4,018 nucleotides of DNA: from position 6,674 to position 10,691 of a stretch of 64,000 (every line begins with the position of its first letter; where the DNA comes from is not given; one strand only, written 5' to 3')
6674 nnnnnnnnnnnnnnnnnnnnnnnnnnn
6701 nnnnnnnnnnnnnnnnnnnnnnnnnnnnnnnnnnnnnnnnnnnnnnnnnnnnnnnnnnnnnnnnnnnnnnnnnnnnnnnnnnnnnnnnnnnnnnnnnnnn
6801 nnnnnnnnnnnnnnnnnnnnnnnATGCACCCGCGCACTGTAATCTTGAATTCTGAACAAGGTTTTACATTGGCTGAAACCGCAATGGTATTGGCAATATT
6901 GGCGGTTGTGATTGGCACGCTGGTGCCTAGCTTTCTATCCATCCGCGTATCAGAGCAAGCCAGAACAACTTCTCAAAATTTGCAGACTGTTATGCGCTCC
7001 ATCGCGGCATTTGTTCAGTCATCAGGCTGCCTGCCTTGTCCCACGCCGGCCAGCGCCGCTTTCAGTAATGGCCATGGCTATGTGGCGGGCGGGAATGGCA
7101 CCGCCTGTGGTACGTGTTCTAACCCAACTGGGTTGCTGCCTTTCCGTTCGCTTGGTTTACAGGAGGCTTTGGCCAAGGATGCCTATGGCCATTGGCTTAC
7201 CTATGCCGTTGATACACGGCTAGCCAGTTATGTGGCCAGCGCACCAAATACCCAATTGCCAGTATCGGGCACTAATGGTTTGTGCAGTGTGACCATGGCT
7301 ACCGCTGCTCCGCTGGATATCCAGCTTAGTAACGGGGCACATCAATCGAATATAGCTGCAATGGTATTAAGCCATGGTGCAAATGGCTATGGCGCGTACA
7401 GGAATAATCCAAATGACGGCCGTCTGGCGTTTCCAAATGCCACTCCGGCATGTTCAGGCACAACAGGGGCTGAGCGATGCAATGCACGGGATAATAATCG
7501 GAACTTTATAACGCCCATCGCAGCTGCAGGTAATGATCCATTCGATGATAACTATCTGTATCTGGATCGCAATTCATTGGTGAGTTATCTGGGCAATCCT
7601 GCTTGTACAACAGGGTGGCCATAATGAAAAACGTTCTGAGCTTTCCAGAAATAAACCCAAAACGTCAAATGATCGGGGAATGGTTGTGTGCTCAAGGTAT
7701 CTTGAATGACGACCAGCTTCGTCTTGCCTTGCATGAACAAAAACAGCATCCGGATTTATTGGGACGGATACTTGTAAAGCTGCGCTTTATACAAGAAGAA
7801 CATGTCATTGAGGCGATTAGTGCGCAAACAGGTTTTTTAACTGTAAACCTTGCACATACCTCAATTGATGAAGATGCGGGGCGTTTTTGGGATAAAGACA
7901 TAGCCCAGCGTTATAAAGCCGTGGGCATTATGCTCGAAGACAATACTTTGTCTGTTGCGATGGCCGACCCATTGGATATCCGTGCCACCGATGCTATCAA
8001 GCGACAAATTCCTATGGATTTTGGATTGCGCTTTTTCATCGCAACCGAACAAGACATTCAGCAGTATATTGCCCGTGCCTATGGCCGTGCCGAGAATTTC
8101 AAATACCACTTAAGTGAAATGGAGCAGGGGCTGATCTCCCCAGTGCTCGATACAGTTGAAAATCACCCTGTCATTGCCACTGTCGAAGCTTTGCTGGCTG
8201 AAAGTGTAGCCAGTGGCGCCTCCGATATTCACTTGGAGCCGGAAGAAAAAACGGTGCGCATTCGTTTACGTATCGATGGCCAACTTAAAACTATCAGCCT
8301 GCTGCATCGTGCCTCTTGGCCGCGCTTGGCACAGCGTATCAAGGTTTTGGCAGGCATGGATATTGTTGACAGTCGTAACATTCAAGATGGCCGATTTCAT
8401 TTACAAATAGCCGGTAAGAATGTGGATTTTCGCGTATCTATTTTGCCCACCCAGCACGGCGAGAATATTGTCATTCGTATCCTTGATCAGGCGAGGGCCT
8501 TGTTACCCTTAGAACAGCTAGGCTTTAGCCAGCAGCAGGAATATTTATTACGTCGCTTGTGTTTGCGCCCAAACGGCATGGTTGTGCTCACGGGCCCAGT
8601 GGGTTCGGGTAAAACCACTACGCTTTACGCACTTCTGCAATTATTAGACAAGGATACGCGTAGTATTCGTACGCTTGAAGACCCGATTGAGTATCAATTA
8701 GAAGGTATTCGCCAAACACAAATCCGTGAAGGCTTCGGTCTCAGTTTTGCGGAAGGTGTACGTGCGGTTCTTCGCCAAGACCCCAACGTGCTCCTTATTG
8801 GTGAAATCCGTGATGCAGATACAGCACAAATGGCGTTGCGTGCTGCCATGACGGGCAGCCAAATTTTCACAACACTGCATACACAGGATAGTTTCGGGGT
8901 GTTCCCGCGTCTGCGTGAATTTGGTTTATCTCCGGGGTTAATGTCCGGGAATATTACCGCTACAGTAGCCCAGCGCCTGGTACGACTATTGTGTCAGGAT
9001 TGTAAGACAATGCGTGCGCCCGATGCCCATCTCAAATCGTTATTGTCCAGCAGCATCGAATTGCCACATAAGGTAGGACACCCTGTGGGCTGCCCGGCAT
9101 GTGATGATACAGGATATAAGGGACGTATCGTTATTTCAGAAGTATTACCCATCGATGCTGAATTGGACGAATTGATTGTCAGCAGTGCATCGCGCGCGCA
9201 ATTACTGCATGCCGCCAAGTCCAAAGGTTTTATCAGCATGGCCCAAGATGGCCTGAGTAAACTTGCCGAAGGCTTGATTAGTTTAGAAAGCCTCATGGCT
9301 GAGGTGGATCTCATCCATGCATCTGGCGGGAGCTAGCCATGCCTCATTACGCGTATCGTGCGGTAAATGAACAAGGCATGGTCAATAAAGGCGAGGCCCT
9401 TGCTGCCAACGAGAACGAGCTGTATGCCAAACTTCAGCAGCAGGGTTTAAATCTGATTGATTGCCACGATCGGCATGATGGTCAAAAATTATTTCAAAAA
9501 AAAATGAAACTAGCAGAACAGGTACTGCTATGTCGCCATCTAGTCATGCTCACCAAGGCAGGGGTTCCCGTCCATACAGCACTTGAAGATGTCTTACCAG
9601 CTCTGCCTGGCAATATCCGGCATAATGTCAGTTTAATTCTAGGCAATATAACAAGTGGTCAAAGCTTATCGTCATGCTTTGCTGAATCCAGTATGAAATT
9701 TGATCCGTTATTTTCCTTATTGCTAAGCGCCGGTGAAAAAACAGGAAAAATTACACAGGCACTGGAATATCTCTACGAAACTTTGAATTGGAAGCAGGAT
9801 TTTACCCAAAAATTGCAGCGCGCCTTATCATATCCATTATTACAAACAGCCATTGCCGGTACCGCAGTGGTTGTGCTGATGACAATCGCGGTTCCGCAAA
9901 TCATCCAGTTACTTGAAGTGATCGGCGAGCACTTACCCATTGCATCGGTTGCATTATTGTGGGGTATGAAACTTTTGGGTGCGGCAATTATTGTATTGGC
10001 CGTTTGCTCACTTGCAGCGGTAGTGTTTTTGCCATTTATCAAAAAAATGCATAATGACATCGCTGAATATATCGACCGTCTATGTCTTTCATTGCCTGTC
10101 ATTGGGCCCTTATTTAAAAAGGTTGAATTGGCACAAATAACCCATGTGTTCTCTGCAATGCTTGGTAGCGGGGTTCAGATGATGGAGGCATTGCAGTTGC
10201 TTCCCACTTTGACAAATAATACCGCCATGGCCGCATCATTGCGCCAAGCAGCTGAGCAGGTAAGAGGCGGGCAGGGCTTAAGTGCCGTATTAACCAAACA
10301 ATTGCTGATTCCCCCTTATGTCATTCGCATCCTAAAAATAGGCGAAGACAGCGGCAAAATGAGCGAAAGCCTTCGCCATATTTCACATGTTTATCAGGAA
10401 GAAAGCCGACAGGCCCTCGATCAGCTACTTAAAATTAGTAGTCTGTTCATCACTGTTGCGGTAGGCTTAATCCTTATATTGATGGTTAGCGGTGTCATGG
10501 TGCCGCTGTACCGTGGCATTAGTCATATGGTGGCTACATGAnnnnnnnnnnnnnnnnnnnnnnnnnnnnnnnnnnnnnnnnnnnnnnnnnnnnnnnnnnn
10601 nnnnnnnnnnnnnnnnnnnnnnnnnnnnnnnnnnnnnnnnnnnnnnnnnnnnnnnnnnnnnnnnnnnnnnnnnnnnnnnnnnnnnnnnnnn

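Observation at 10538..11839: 433-aa protein looks like a single-chain replacement for the inner-membrane alignment subcomplex (GspL/PilM-like plus PilP/GspC HR domain)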

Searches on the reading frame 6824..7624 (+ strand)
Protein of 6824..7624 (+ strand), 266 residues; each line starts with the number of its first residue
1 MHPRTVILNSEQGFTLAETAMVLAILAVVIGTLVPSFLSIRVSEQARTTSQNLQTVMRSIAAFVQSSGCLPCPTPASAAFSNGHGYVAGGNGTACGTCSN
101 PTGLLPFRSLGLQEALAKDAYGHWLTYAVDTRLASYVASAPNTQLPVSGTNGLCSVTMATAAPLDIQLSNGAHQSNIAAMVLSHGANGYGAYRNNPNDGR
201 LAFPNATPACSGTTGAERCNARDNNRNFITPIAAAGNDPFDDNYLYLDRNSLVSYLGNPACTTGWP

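Call 3: search_protein_families(library=pfam, proteins=[window:6824-7624:+], max_evalue=0.1)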
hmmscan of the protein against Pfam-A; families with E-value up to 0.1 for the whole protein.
window:6824-7624:+ (266 aa): 1 family
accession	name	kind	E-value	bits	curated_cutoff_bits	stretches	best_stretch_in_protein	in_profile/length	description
PF07963.17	N_methyl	-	0.00044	20.1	21.2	1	9-33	2-26/27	Prokaryotic N-terminal methylation motif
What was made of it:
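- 6824..7624 (+): Second, Cys-rich pilin-like protein (266 aa). N_methyl E 4.4e-4, just below its cut-off (call 3).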

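Call 4: search_protein_families(library=ncbifam, proteins=[window:6824-7624:+], max_evalue=0.1)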
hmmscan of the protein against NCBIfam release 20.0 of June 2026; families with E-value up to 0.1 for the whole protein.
window:6824-7624:+ (266 aa): 7 families
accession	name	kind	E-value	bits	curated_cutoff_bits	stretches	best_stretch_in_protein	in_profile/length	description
NF041013.1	T4P_ComGE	equivalog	0.00038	20.5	49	1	12-58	4-50/83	competence type IV pilus minor pilin ComGE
TIGR01710.1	typeII_sec_gspG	equivalog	0.00058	19.9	88.85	1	12-69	1-58/134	type II secretion system major pseudopilin GspG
TIGR01708.2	typeII_sec_gspH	equivalog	0.0028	17.7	80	1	11-59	1-49/169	type II secretion system minor pseudopilin GspH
TIGR02532.1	IV_pilin_GFxxxE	domain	0.0048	16.7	16.3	1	12-31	2-21/24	prepilin-type N-terminal cleavage/methylation domain-containing protein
NF041775.1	typeIV_PilA_Myxo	equivalog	0.027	14.4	400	1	11-60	10-59/214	type IV pilin protein PilA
NF007862.0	PRK10574.1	equivalog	0.069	13.3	138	0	9-39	2-32/145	prepilin peptidase-dependent pilin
NF040999.1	pilin_ComGC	equivalog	0.081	13.1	75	0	11-41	1-31/84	competence type IV pilus major pilin ComGC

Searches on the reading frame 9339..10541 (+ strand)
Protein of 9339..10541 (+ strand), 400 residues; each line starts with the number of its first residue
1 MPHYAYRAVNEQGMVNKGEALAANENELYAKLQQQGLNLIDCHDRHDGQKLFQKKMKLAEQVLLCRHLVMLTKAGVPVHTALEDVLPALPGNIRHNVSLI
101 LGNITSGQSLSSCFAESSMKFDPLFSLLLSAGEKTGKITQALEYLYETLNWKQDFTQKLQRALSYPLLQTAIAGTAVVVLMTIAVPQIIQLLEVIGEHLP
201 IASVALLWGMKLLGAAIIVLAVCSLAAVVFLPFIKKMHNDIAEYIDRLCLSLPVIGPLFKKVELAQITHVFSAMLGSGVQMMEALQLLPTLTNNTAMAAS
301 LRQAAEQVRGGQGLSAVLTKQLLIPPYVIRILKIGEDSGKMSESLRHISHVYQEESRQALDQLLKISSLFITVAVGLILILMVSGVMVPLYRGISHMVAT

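Call 3: search_protein_families(library=pfam, proteins=[window:9339-10541:+], max_evalue=0.1)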
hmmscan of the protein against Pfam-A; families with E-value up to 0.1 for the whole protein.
window:9339-10541:+ (400 aa): 2 families
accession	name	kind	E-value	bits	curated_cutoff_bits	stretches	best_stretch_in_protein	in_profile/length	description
PF00482.28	T2SSF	-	6.7e-37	126.7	25.2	2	65-186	2-125/125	Type II secretion system (T2SS), protein F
PF07176.17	DUF1400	-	0.066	13.9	23.4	0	337-369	26-58/127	Alpha/beta hydrolase of unknown function (DUF1400)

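Call 4: search_protein_families(library=ncbifam, proteins=[window:9339-10541:+], max_evalue=0.1)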
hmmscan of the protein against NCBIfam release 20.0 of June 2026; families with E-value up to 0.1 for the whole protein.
window:9339-10541:+ (400 aa): 6 families
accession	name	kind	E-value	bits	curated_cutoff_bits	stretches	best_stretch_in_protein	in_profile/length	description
TIGR02120.1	GspF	equivalog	4e-65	220.6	424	1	4-390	1-394/401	type II secretion system inner membrane protein GspF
NF047826.1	T3SSXpsF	equivalog_domain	2.2e-48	165.1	650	1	1-392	1-399/405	type II secretion system protein XpsF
NF007861.0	PRK10573.1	equivalog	5.2e-44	150.9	401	1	4-392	7-393/401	protein transport protein HofC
NF052607.1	T4PiliAsmPilCThrm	equivalog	1.2e-43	149.8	700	1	1-396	1-403/406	type IV pilus assembly protein PilC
NF052606.1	T4PiliAsmPilCMyx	equivalog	3.6e-36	124.9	700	1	2-391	20-412/419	type IV pilus assembly protein PilC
NF041012.2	T4P_ComGB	equivalog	1e-30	107.3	240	1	60-393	2-330/332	competence type IV pilus assembly protein ComGB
